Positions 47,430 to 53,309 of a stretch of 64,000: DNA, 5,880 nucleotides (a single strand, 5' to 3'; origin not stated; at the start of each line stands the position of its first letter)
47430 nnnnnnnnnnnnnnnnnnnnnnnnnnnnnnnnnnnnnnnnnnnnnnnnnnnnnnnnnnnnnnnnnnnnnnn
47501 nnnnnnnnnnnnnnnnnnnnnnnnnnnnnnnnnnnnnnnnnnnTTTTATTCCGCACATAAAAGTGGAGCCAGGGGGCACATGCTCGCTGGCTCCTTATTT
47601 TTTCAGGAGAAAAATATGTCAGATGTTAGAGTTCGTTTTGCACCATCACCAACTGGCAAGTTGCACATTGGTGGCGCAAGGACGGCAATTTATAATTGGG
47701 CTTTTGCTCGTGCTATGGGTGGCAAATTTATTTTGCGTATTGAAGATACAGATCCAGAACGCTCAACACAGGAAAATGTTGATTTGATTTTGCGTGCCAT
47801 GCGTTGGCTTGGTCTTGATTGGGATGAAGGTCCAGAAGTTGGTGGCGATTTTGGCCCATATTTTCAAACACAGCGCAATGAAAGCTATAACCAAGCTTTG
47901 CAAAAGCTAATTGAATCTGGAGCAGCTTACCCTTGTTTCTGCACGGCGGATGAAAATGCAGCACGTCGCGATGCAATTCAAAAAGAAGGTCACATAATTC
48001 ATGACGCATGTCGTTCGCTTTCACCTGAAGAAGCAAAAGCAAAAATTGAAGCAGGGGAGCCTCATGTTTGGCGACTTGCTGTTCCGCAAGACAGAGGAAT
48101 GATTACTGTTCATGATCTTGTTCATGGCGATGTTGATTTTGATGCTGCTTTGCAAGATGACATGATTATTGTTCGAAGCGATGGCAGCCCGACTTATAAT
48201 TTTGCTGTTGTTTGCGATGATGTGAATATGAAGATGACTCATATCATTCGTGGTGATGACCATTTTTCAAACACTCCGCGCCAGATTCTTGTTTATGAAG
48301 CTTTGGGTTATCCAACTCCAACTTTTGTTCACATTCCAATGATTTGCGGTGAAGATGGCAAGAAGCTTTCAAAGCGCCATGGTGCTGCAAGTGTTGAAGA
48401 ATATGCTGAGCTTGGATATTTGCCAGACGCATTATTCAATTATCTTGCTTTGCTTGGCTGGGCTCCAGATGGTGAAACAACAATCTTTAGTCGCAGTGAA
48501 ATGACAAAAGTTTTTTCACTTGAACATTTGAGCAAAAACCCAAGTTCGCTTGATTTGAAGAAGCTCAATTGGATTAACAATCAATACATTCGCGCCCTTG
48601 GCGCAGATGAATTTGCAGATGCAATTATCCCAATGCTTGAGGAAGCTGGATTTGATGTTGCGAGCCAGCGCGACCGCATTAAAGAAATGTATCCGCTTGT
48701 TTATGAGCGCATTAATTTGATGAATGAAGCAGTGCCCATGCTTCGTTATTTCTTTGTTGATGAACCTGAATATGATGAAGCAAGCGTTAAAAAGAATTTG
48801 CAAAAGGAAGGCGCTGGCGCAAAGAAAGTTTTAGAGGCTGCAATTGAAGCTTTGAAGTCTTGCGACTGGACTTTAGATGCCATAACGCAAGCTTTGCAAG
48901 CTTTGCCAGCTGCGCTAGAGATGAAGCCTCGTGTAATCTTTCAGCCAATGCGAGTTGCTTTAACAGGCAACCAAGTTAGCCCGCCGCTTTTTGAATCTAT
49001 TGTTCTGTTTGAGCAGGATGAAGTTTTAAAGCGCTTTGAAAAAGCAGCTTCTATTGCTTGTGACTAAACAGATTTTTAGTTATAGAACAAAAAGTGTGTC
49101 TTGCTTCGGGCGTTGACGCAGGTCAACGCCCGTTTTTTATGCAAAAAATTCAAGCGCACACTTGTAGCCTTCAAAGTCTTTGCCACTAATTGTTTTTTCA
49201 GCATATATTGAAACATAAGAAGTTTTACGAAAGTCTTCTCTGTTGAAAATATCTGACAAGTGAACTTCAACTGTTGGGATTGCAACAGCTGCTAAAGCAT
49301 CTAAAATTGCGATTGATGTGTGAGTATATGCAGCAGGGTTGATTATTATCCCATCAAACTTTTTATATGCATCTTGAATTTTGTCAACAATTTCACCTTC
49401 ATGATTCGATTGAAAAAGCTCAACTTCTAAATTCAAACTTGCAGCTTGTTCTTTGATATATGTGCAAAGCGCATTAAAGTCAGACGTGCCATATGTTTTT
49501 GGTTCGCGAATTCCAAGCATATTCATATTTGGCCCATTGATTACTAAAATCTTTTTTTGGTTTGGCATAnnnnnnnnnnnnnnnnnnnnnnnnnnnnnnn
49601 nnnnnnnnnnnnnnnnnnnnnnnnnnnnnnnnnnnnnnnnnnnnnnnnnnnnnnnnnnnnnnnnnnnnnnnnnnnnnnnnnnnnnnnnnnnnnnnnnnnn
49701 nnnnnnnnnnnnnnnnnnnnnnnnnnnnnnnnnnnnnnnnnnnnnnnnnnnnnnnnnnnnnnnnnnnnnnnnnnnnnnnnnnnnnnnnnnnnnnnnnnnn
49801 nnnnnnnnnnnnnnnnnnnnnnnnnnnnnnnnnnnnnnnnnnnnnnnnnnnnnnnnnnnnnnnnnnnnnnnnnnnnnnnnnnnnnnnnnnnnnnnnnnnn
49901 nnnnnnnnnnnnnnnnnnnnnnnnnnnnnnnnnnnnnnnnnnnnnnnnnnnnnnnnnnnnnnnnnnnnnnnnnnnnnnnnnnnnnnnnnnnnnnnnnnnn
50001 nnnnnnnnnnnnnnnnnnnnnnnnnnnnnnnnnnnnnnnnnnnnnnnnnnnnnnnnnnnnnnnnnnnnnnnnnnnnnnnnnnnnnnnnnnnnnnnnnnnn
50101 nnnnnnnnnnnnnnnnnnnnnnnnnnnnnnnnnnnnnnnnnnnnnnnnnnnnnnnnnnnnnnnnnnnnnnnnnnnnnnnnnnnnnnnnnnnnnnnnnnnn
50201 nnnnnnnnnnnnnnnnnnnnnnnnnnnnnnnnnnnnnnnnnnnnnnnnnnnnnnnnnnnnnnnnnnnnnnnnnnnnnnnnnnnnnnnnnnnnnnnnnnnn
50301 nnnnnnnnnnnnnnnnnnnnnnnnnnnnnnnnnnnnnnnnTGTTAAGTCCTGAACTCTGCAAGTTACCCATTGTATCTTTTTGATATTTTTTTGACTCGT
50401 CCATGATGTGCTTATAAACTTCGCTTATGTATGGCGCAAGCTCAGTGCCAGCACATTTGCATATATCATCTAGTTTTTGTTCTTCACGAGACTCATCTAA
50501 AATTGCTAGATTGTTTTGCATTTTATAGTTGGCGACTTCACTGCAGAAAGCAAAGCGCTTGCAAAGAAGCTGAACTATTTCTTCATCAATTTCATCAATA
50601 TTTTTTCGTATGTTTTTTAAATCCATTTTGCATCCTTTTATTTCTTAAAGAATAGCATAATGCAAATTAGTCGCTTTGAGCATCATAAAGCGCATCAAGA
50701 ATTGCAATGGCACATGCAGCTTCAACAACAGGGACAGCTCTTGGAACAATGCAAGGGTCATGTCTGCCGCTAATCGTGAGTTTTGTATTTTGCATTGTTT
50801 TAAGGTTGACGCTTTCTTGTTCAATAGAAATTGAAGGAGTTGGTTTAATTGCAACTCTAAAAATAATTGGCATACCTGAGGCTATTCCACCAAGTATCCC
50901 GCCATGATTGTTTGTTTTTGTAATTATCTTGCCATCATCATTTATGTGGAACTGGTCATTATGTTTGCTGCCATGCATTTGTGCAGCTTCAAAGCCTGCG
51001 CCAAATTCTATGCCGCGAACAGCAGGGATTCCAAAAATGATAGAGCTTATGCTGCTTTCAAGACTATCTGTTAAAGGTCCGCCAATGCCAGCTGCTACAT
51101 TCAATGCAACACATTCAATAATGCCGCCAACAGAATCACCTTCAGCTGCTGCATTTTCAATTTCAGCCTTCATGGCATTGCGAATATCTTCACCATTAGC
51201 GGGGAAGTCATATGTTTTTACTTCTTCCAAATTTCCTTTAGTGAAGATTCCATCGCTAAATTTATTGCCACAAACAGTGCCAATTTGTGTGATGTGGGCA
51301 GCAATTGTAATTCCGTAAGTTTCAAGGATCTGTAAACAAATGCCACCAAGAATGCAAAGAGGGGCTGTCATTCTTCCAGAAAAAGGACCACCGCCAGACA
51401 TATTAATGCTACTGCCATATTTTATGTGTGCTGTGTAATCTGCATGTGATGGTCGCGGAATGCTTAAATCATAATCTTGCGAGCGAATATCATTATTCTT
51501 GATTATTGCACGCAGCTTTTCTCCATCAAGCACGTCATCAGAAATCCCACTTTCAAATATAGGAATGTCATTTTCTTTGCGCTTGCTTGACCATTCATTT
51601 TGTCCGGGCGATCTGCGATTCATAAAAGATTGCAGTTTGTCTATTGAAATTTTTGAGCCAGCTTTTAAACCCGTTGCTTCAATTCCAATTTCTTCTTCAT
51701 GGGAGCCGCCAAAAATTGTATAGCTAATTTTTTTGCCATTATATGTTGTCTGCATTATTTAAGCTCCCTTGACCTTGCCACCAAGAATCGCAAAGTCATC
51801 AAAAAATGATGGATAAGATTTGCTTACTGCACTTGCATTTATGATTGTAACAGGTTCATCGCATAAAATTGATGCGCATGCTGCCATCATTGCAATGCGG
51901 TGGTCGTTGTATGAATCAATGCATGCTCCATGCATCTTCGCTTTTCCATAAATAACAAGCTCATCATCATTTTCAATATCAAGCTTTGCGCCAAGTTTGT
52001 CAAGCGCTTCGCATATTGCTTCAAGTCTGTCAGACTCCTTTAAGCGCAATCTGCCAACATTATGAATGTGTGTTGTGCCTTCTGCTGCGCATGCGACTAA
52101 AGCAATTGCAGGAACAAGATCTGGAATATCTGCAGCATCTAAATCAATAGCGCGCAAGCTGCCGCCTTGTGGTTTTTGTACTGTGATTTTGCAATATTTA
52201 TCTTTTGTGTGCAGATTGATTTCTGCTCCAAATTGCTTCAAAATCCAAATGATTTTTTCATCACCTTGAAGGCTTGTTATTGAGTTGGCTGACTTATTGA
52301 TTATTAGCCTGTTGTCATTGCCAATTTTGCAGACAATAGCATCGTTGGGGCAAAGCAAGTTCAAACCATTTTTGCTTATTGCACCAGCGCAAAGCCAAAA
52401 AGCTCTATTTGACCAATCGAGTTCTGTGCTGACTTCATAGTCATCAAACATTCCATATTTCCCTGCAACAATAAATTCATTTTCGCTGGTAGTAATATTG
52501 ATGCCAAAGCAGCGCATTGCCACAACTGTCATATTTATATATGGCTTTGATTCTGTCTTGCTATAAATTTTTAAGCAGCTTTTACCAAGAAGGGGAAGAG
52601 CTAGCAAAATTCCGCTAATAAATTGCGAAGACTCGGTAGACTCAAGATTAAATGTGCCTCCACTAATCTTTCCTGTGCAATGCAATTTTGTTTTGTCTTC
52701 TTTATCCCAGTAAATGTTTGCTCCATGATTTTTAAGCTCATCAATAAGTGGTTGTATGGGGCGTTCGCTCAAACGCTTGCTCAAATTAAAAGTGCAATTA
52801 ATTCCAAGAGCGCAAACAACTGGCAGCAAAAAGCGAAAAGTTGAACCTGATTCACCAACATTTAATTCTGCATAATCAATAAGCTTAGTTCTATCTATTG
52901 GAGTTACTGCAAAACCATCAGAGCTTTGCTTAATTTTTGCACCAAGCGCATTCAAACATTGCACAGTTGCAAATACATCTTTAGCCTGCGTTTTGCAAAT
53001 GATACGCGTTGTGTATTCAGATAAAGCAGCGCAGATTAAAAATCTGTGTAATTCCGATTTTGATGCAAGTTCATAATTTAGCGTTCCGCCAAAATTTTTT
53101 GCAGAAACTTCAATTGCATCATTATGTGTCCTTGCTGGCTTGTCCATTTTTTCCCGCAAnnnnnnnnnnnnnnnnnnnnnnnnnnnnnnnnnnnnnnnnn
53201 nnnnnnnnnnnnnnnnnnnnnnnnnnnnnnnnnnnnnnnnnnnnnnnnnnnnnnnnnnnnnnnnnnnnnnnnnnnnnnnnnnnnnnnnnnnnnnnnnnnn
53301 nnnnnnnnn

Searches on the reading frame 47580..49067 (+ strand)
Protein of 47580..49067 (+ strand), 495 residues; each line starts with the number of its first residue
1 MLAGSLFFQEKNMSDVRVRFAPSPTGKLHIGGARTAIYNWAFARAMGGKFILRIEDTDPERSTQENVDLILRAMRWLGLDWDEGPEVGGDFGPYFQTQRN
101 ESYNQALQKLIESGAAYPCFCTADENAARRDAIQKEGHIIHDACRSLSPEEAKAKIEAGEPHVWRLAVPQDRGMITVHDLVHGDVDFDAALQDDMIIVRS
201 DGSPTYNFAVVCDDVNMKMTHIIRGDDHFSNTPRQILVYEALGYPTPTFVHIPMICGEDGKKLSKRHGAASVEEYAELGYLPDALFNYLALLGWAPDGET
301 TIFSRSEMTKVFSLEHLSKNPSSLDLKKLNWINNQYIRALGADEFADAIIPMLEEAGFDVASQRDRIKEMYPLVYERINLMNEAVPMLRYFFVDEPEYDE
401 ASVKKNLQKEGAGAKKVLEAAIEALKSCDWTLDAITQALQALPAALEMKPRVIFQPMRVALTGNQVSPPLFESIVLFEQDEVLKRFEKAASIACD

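Call 59: search_protein_families(library=pfam, proteins=[window:47580-49067:+], max_evalue=0.001)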
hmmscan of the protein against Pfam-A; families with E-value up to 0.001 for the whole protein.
window:47580-49067:+ (495 aa): 2 families
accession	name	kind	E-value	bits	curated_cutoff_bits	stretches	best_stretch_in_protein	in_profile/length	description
PF00749.27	tRNA-synt_1c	-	7.4e-99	331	23.4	1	16-331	2-314/314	tRNA synthetases class I (E and Q), catalytic domain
PF19269.4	Anticodon_2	-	3.8e-31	108.8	23.6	1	345-489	2-140/141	Anticodon binding domain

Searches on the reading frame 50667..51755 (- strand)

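Call 59: search_protein_families(library=pfam, proteins=[window:50667-51755:-], max_evalue=0.001)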
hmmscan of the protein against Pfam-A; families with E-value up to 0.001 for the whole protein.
window:50667-51755:- (362 aa): 1 family
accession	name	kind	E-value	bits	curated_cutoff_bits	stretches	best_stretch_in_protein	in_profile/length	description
PF01264.26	Chorismate_synt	-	2.5e-107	358.8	27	1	11-356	2-326/327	Chorismate synthase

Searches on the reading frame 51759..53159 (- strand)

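Call 59: search_protein_families(library=pfam, proteins=[window:51759-53159:-], max_evalue=0.001)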
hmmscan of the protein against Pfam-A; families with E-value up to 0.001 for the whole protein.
window:51759-53159:- (466 aa): 1 family
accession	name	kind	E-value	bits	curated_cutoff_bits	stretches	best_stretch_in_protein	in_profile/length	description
PF00275.25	EPSP_synthase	-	3.5e-75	253.8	22.8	1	32-455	15-416/417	EPSP synthase (3-phosphoshikimate 1-carboxyvinyltransferase)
